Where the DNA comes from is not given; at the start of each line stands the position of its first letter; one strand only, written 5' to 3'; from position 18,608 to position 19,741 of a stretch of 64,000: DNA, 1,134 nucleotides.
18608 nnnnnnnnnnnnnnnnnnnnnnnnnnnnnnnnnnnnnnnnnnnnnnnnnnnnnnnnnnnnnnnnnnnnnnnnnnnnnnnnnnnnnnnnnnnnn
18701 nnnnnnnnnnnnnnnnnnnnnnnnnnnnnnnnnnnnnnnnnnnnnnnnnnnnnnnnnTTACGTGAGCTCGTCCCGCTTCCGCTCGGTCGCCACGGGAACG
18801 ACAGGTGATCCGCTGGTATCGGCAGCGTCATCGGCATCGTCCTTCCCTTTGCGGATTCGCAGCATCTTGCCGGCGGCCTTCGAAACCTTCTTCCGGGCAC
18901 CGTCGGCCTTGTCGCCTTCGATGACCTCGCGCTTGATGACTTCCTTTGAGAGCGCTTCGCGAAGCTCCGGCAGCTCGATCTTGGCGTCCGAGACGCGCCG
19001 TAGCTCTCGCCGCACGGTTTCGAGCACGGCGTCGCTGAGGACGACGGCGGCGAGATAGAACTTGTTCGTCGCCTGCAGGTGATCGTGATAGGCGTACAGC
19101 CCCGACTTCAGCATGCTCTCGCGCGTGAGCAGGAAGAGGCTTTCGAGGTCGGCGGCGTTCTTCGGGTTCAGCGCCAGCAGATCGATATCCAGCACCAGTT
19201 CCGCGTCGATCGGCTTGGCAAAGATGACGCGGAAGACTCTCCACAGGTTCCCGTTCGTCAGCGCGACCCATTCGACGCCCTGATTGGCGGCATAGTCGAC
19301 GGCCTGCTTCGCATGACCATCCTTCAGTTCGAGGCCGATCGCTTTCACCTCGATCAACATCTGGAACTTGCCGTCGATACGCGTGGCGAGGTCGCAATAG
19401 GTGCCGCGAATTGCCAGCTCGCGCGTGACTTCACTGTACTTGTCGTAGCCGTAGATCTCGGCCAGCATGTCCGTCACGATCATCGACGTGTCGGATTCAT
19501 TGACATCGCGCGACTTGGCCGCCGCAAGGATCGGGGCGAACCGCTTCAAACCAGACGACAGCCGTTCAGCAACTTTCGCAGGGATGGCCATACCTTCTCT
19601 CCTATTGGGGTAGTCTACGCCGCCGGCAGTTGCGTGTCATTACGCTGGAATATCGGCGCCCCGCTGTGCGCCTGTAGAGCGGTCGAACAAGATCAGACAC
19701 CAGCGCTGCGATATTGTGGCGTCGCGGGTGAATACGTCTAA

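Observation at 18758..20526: Lower-GC islet carrying a PD-(D/E)xK nuclease-like gene and an unknown partner, split by a nested REP palindrome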

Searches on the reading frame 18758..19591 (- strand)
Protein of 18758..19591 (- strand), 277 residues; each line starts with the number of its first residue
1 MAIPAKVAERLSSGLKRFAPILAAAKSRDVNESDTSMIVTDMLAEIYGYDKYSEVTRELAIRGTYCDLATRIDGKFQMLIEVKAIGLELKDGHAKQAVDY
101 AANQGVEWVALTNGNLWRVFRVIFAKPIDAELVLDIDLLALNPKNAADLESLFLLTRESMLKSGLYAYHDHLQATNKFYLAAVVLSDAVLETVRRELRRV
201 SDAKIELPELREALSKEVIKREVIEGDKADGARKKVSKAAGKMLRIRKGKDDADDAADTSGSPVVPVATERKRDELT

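Call 3: search_protein_families(library=pfam, proteins=[window:18758-19591:-], max_evalue=0.1)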
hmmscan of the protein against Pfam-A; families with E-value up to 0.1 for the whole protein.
window:18758-19591:- (277 aa): 3 families
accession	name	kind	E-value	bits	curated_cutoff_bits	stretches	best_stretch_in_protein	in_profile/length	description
PF13588.12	HSDR_N_2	-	2.5e-05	24.7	25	1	62-122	35-96/110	Type I restriction enzyme R protein N terminus (HSDR_N)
PF04313.20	HSDR_N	-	0.0067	16.7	25.1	1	54-121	113-191/198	Type I restriction enzyme R protein N terminus (HSDR_N)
PF18595.6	Nuf2_DHR10-like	-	0.019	15.5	28.4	1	189-258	41-109/117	Nuf2, DHR10-like domain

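Call 4: search_protein_families(library=padloc, proteins=[window:18758-19591:-], max_evalue=0.1)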
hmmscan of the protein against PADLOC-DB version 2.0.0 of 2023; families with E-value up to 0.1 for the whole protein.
window:18758-19591:- (277 aa): 0 families

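Call 9: find_homologous_proteins(query=window:18758-19591:-)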
Query window:18758-19591:- (277 aa): 6249 proteins with E <= 0.001 among 8000 candidates; the best 120 are listed.
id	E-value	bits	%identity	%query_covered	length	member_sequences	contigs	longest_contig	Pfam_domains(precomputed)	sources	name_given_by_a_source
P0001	2.1e-171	586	100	100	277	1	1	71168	PF13588.13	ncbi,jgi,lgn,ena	ncbi:MAG TPA: restriction endonuclease subunit R [Thermoanaerobaculia bacterium]|jgi:hypothetical pr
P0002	4.6e-167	572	97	100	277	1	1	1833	PF13588.13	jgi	jgi:hypothetical protein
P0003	3.8e-151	520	89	99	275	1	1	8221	PF13588.13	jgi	jgi:hypothetical protein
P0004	1.9e-150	517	88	100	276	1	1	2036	PF13588.13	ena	-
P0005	5.2e-150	516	87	100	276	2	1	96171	PF13588.13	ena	-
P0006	6.6e-150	516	88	100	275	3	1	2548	PF13588.13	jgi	jgi:hypothetical protein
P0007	8.4e-150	515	88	100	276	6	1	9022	PF13588.13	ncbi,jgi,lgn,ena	ncbi:MAG TPA: restriction endonuclease subunit R [Thermoanaerobaculia bacterium]|jgi:hypothetical pr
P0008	9.8e-150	515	91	96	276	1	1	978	PF13588.13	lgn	-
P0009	1.7e-149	514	93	92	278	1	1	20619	PF13588.13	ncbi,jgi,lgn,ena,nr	ncbi:MAG TPA: type I restriction enzyme HsdR N-terminal domain-containing protein [Thermoanaerobacul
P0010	2.3e-149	514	89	98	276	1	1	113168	PF13588.13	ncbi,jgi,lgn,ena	ncbi:MAG TPA: type I restriction enzyme HsdR N-terminal domain-containing protein [Thermoanaerobacul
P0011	3.0e-149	513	86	98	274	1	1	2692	PF13588.13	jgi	jgi:hypothetical protein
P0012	4.4e-149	513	89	97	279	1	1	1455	PF13588.13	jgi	jgi:hypothetical protein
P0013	8.0e-149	512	87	100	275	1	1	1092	PF13588.13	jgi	jgi:hypothetical protein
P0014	1.2e-148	511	87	100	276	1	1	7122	PF13588.13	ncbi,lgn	-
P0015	1.2e-148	511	90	96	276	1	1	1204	PF13588.13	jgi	jgi:hypothetical protein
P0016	2.4e-148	510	87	100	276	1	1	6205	PF13588.13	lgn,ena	-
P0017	2.5e-148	510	86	100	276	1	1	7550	PF13588.13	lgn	-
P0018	2.5e-148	510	89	99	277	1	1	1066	PF13588.13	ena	-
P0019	3.4e-148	510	87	100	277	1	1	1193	PF13588.13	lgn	-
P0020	4.7e-148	509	88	100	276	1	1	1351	PF13588.13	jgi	jgi:hypothetical protein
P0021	7.4e-148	509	87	100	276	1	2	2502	PF13588.13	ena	-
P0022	7.7e-148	509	90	96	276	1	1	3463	PF13588.13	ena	-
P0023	7.9e-148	509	86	100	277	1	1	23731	PF13588.13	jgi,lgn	jgi:hypothetical protein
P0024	9.2e-148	509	86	100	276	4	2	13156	PF13588.13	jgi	jgi:hypothetical protein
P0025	1.1e-147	508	88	97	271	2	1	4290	PF13588.13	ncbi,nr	ncbi:MAG TPA: type I restriction enzyme HsdR N-terminal domain-containing protein [Thermoanaerobacul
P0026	1.5e-147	508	87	100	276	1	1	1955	PF13588.13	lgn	-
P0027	1.5e-147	508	87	100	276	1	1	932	PF13588.13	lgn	-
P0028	1.7e-147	508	86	100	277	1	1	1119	PF13588.13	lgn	-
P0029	2.5e-147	507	86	100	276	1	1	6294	PF13588.13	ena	-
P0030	2.7e-147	507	92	90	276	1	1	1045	PF13588.13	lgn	-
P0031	2.9e-147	507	87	99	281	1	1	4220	PF13588.13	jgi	jgi:hypothetical protein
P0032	3.5e-147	507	86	100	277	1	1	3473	PF13588.13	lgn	-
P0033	4.9e-147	506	88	97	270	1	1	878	PF13588.13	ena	-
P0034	6.5e-147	506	86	100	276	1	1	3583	PF13588.13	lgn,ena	-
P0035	7.3e-147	506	86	100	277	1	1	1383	PF13588.13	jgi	jgi:hypothetical protein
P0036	7.8e-147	506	88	100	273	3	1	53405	PF13588.13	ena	-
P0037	1.0e-146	505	87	100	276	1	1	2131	PF13588.13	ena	-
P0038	1.2e-146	505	85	100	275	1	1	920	PF13588.13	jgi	jgi:hypothetical protein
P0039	1.6e-146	505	90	95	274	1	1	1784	PF13588.13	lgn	-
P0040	1.8e-146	504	87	100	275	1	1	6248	PF13588.13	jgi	jgi:hypothetical protein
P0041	2.0e-146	504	86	99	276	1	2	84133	PF13588.13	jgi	jgi:hypothetical protein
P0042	2.8e-146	504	87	97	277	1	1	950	PF13588.13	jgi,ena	-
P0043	3.1e-146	504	86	100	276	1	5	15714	PF13588.13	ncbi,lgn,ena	-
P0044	4.3e-146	503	87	100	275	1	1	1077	PF13588.13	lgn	-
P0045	7.0e-146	502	86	100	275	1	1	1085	PF13588.13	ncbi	-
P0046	7.2e-146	502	88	97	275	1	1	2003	PF13588.13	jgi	jgi:hypothetical protein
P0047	8.2e-146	502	87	100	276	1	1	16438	PF13588.13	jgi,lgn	jgi:hypothetical protein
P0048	1.1e-145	502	85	99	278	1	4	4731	PF13588.13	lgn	-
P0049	1.2e-145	502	89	95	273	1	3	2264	PF13588.13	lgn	-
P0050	1.3e-145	502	87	96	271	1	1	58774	PF13588.13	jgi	jgi:hypothetical protein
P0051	1.4e-145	501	87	97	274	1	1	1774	PF13588.13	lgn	-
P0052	4.5e-145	500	87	99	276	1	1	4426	PF13588.13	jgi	jgi:hypothetical protein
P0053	4.5e-145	500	86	100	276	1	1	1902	PF13588.13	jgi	jgi:Type I restriction enzyme R protein N terminus (HSDR_N)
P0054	4.6e-145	500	83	100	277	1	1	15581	PF13588.13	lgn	-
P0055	6.1e-145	499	85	99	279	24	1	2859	PF13588.13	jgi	jgi:Type I restriction enzyme R protein N terminus (HSDR_N)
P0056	1.6e-144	498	87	98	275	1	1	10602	PF13588.13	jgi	jgi:hypothetical protein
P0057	1.7e-144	498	85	100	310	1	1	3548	PF13588.13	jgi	jgi:hypothetical protein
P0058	2.1e-144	498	88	97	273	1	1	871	PF13588.13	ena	-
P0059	3.0e-144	497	85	99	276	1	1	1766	PF13588.13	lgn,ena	-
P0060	4.5e-144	496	87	97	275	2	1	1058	PF13588.13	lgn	-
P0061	4.7e-144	496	87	96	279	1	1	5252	PF13588.13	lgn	-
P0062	5.3e-144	496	91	90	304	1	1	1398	PF13588.13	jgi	jgi:hypothetical protein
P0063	5.4e-144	496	85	99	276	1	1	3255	PF13588.13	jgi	jgi:hypothetical protein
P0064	6.0e-144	496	87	97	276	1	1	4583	PF13588.13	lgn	-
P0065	1.3e-143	495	83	100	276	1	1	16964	PF13588.13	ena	-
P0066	1.4e-143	495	84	99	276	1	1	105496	PF13588.13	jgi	jgi:hypothetical protein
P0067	1.6e-143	495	87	96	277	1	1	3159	PF13588.13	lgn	-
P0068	1.6e-143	495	86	96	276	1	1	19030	PF13588.13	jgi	jgi:Type I restriction enzyme R protein N terminus (HSDR_N)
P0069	1.6e-143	495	86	97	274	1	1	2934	PF13588.13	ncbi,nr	ncbi:MAG TPA: restriction endonuclease subunit R [Thermoanaerobaculia bacterium]|nr:restriction endo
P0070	2.5e-143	494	91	89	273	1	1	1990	PF13588.13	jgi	jgi:hypothetical protein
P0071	4.8e-143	493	85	99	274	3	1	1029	PF13588.13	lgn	-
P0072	6.0e-143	493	84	100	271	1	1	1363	PF13588.13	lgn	-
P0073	6.4e-143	493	86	97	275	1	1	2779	PF13588.13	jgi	jgi:hypothetical protein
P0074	7.4e-143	492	87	96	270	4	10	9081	PF13588.13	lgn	-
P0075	1.3e-142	492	84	100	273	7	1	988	PF13588.13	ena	-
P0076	1.5e-142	491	85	97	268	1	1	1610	PF13588.13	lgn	-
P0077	1.9e-142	491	85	97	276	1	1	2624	PF13588.13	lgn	-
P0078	2.0e-142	491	89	92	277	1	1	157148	PF13588.13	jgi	jgi:hypothetical protein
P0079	3.5e-142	490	86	97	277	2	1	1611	PF13588.13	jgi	jgi:hypothetical protein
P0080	5.3e-142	490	84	99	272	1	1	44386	PF13588.13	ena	-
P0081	7.6e-142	489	87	96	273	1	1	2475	PF13588.13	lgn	-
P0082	2.1e-141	488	83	100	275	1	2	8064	PF13588.13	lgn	-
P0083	2.3e-141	488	83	100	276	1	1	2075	PF13588.13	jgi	-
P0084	2.7e-141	487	82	99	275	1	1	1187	PF13588.13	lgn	-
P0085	3.3e-141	487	86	92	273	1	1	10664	PF13588.13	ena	-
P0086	3.4e-141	487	85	96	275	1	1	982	PF13588.13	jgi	-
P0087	3.4e-141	487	85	97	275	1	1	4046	PF13588.13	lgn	-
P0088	3.7e-141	487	85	97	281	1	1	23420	PF13588.13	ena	-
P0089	4.1e-141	487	84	97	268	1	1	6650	PF13588.13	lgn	-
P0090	5.8e-141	486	84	95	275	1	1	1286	PF13588.13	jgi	jgi:Type I restriction enzyme R protein N terminus (HSDR_N)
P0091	1.4e-140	485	82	99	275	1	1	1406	PF13588.13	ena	-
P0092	1.7e-140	485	83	98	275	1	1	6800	PF13588.13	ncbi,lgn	-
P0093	1.9e-140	485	84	97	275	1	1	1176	PF13588.13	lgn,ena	-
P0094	2.7e-140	484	84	96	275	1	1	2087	PF13588.13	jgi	-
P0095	2.7e-140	484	84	96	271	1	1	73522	PF13588.13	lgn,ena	-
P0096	2.8e-140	484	83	100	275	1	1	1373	PF13588.13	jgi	-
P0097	2.9e-140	484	83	99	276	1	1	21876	PF13588.13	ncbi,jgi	jgi:hypothetical protein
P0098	3.9e-140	484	83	96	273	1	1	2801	PF13588.13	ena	-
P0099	4.2e-140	483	84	100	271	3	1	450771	PF13588.13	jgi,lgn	jgi:hypothetical protein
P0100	4.8e-140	483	85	98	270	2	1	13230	PF13588.13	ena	-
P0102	7.1e-140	483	88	91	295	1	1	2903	PF13588.13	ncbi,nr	ncbi:MAG TPA: type I restriction enzyme HsdR N-terminal domain-containing protein, partial [Thermoan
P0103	7.2e-140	483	83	95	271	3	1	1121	PF13588.13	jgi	-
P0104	7.3e-140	483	85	95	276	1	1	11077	PF13588.13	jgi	jgi:hypothetical protein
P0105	7.9e-140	483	83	97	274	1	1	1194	PF13588.13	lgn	-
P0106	8.0e-140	483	82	98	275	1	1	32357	PF13588.13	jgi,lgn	jgi:hypothetical protein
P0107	8.9e-140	482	85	95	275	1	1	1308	PF13588.13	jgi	jgi:hypothetical protein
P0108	1.1e-139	482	86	92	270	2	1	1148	PF13588.13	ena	-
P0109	1.1e-139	482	88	90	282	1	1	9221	PF13588.13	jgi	jgi:hypothetical protein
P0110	1.1e-139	482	88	90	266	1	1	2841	PF13588.13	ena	-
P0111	1.3e-139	482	83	96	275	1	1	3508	PF13588.13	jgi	jgi:predicted type IV restriction endonuclease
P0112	1.3e-139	482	84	95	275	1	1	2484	PF13588.13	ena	-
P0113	1.4e-139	482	92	89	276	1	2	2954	PF13588.13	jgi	jgi:hypothetical protein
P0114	1.4e-139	482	88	92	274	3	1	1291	PF13588.13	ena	-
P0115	1.5e-139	482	90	88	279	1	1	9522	PF13588.13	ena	-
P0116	1.6e-139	482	84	96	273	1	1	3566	PF13588.13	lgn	-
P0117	2.2e-139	481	87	91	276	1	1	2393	PF13588.13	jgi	jgi:predicted type IV restriction endonuclease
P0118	3.3e-139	481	81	99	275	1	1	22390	PF13588.13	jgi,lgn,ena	-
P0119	3.5e-139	480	82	97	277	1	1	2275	PF13588.13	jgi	jgi:hypothetical protein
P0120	5.2e-139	480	81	96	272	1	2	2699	PF13588.13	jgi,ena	jgi:hypothetical protein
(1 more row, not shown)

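Call 11: search_protein_families(library=ncbifam, proteins=[window:18758-19591:-], max_evalue=0.1)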
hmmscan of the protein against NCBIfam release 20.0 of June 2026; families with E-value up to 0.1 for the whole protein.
window:18758-19591:- (277 aa): 0 families

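Call 12: find_related_loci(query=window:18758-19591:-, collection=genome_contigs, flank=10000)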
Query window:18758-19591:- (277 aa) in genome_contigs; peptide patterns used: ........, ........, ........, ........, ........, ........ (x = any residue, [..] = any of these).
175 stretches matched a pattern; 61 encode a relative of the query (tblastn E <= 1e-3); 61 distinct loci.
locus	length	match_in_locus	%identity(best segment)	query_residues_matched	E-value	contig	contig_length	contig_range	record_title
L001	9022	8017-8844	88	1-277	8e-160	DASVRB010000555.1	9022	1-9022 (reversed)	MAG TPA_asm: Thermoanaerobaculia bacterium isolate SMAG_U3224 k141_744193, whole genome shotgun sequence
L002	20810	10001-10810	89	1-271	3e-159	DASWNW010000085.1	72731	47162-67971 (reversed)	MAG TPA_asm: Thermoanaerobaculia bacterium isolate SMAG_U3424 k141_301040, whole genome shotgun sequence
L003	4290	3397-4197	88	1-268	9e-162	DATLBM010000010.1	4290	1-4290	MAG TPA_asm: Thermoanaerobaculia bacterium isolate SMAG_U14298 k141_9694188, whole genome shotgun sequence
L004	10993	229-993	93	1-255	2e-157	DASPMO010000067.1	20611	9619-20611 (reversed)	MAG TPA_asm: Thermoanaerobaculia bacterium isolate SMAG_U12094 k141_198168, whole genome shotgun sequence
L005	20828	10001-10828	85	1-277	5e-156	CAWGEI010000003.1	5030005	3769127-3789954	MAG: uncultured Acidobacteriota bacterium isolate MFD01916.bin.2.105 genome assembly, contig: contig_3365, whole genome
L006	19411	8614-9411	87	3-269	2e-154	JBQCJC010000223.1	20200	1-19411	MAG: Thermoanaerobaculia bacterium isolate bin917 k141_1749463, whole genome shotgun sequence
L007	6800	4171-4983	83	4-274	8e-151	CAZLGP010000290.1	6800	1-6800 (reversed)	MAG TPA_asm: uncultured Thermoanaerobaculia bacterium isolate binchicken_co31_43 genome assembly, contig: k141_4531996,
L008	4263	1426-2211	83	1-264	2e-152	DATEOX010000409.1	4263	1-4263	MAG TPA_asm: Thermoanaerobaculia bacterium isolate SMAG_U9006 k141_1668576, whole genome shotgun sequence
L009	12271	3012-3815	81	1-273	6e-149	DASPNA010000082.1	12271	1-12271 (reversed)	MAG TPA_asm: Thermoanaerobaculia bacterium isolate SMAG_U12109 k141_254335, whole genome shotgun sequence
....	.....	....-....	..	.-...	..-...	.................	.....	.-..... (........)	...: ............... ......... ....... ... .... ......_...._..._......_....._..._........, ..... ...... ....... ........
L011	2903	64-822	88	1-253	3e-156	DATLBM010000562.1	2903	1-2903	MAG TPA_asm: Thermoanaerobaculia bacterium isolate SMAG_U14298 k141_7159386, whole genome shotgun sequence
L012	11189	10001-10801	82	1-267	2e-148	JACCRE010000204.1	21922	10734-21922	MAG: Planctomycetaceae bacterium isolate MGR_bin14 SD2897-2912_k127_8985087, whole genome shotgun sequence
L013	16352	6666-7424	87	1-253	1e-147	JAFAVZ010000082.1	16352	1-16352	MAG: Acidobacteriota bacterium isolate CP_BM_RX_49 BM_RX_k147_10221550, whole genome shotgun sequence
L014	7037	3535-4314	84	1-260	1e-147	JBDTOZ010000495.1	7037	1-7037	MAG: Acidobacteriota bacterium isolate cluster3_bin.186 NODE_55008_length_7037_cov_59.167287, whole genome shotgun seque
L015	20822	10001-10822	82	3-277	3e-147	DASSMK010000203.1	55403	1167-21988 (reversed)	MAG TPA_asm: Thermoanaerobaculia bacterium isolate SMAG_U1196 k141_819338, whole genome shotgun sequence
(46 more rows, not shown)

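Call 16: find_encoding_contigs(protein=P0001, flank=10000, max_places=3)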
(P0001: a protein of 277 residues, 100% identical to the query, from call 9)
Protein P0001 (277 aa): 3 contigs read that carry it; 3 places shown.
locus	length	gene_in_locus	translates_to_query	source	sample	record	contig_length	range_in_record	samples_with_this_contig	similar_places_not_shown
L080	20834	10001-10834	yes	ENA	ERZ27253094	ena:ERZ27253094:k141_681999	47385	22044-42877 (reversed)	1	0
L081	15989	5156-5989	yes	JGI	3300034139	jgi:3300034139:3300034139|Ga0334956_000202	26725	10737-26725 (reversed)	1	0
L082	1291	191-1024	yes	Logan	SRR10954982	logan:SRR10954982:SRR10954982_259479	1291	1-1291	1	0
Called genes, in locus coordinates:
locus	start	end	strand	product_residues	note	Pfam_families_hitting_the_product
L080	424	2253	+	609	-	PF07715:Plug, PF00593:TonB_dep_Rec_b-barrel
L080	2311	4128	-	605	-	-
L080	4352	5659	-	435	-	PF01134:GIDA, PF01266:DAO (weak), PF07992:Pyr_redox_2 (faint), PF13450:NAD_binding_8 (weak)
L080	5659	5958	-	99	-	PF11950:DUF3467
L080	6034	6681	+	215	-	PF09335:VTT_dom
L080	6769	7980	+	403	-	PF03783:CsgG (weak)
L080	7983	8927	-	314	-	PF13620:CarboxypepD_reg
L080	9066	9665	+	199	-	-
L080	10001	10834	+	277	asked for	PF13588:HSDR_N_2 (weak)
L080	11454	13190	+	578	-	PF00884:Sulfatase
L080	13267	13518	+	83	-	PF14076:DUF4258 (weak)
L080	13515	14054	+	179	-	-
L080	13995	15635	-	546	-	PF02630:SCO1-SenC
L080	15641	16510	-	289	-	PF13646:HEAT_2 (faint)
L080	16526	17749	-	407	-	PF00264:Tyrosinase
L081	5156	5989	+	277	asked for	PF13588:HSDR_N_2 (weak)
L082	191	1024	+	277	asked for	PF13588:HSDR_N_2 (weak)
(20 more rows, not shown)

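Call 17: find_encoding_contigs(protein=P0099, flank=8000, max_places=3)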
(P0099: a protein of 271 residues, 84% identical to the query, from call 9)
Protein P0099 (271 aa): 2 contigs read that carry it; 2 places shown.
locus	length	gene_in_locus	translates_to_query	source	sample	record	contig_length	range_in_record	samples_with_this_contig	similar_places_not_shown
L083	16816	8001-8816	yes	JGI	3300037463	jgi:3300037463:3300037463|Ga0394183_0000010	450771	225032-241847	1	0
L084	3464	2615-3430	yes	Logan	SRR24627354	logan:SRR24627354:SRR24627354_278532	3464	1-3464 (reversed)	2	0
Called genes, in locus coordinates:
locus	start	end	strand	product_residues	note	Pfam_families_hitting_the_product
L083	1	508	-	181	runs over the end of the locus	PF04264:YceI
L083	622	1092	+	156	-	PF22381:Staph_reg_Sar_Rot (faint), PF12802:MarR_2, PF01047:MarR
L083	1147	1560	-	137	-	PF01934:HepT-like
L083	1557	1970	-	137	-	PF01909:NTP_transf_2 (weak), PF18765:Polbeta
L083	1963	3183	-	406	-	PF05977:MFS_3, PF07690:MFS_1, PF12832:MFS_1_like (weak), PF13347:MFS_2, PF00083:Sugar_tr, PF07690:MFS_1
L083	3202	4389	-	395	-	-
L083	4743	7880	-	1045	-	PF07494:Reg_prop (faint), PF16819:DUF5074 (faint), PF24684:Vgb_lyase (weak), PF07495:Y_Y_Y, PF00512:HisKA, PF02518:HATPase_c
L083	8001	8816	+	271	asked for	PF13588:HSDR_N_2 (weak)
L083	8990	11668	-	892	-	PF16656:Pur_ac_phosph_N, PF25059:FN3_DSCAM-DSCAML_C (faint), PF00149:Metallophos, PF00041:fn3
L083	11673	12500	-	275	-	PF09976:TPR_21 (faint), PF13371:TPR_9 (weak), PF13431:TPR_17 (faint), PF00515:TPR_1 (weak), PF07719:TPR_2 (faint), PF14559:TPR_19 (weak), PF13428:TPR_14 (weak), PF13432:TPR_16, +2 more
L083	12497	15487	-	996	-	PF16656:Pur_ac_phosph_N, PF00149:Metallophos, PF00041:fn3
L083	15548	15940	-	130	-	-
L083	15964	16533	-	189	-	PF04893:Yip1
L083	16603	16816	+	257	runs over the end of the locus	PF13489:Methyltransf_23, PF08241:Methyltransf_11 (weak)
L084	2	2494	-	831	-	?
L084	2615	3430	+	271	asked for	PF13588:HSDR_N_2 (weak)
